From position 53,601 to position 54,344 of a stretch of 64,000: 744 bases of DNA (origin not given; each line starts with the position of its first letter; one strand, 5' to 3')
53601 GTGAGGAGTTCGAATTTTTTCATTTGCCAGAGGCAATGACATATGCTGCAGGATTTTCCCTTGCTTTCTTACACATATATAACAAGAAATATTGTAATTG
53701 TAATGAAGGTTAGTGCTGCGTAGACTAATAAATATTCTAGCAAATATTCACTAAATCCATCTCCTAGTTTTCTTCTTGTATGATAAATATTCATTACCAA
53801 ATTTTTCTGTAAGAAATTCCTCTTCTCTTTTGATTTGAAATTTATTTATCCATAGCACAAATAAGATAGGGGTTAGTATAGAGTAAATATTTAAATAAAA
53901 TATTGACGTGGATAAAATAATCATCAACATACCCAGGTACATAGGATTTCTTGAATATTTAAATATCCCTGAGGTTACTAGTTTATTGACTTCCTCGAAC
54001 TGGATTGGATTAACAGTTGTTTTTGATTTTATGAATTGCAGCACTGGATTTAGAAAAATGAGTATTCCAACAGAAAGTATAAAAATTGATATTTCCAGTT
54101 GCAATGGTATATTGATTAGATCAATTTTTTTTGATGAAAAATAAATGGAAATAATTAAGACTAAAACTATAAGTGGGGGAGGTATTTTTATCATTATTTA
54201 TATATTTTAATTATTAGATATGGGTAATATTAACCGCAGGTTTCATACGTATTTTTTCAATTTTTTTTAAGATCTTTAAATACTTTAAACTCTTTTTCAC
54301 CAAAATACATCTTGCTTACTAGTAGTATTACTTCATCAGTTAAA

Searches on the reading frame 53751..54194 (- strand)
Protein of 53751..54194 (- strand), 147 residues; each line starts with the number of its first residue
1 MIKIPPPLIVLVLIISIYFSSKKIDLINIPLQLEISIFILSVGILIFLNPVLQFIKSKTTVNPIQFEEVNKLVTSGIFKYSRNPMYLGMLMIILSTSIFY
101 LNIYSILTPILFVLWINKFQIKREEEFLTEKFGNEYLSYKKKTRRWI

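Call 3: search_protein_families(library=pfam, proteins=[window:53751-54194:-], max_evalue=1)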
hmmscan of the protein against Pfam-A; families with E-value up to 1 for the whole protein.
window:53751-54194:- (147 aa): 3 families
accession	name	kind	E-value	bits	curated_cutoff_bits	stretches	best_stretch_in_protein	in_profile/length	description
PF04191.18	PEMT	-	1e-13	52.1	25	1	38-134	8-104/105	Phospholipid methyltransferase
PF04140.19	ICMT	-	8.4e-07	29.8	24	1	64-129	27-94/95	Isoprenylcysteine carboxyl methyltransferase (ICMT) family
PF06966.17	DUF1295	-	4.1e-05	23.6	20.4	1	69-143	152-235/235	Protein of unknown function (DUF1295)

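Call 4: search_protein_families(library=ncbifam, proteins=[window:53751-54194:-], max_evalue=10)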
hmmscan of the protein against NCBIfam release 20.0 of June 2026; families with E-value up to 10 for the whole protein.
window:53751-54194:- (147 aa): 4 families
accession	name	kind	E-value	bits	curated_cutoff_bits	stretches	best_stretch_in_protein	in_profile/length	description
NF040696.1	isopcys_mtase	equivalog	8.6e-15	55.1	160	1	21-147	60-187/190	protein-S-isoprenylcysteine O-methyltransferase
TIGR04571.1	LmtA_Leptospira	exception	3.6e-09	36.7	325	1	15-144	31-160/252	lipid A Kdo2 1-phosphate O-methyltransferase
NF045656.1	MeththiolMtaseMddA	equivalog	0.00018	20.9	270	1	70-143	163-233/238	methanethiol S-methyltransferase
TIGR04127.1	flavo_near_exo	equivalog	0.53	10.4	35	1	42-121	18-97/136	exosortase F system-associated membrane protein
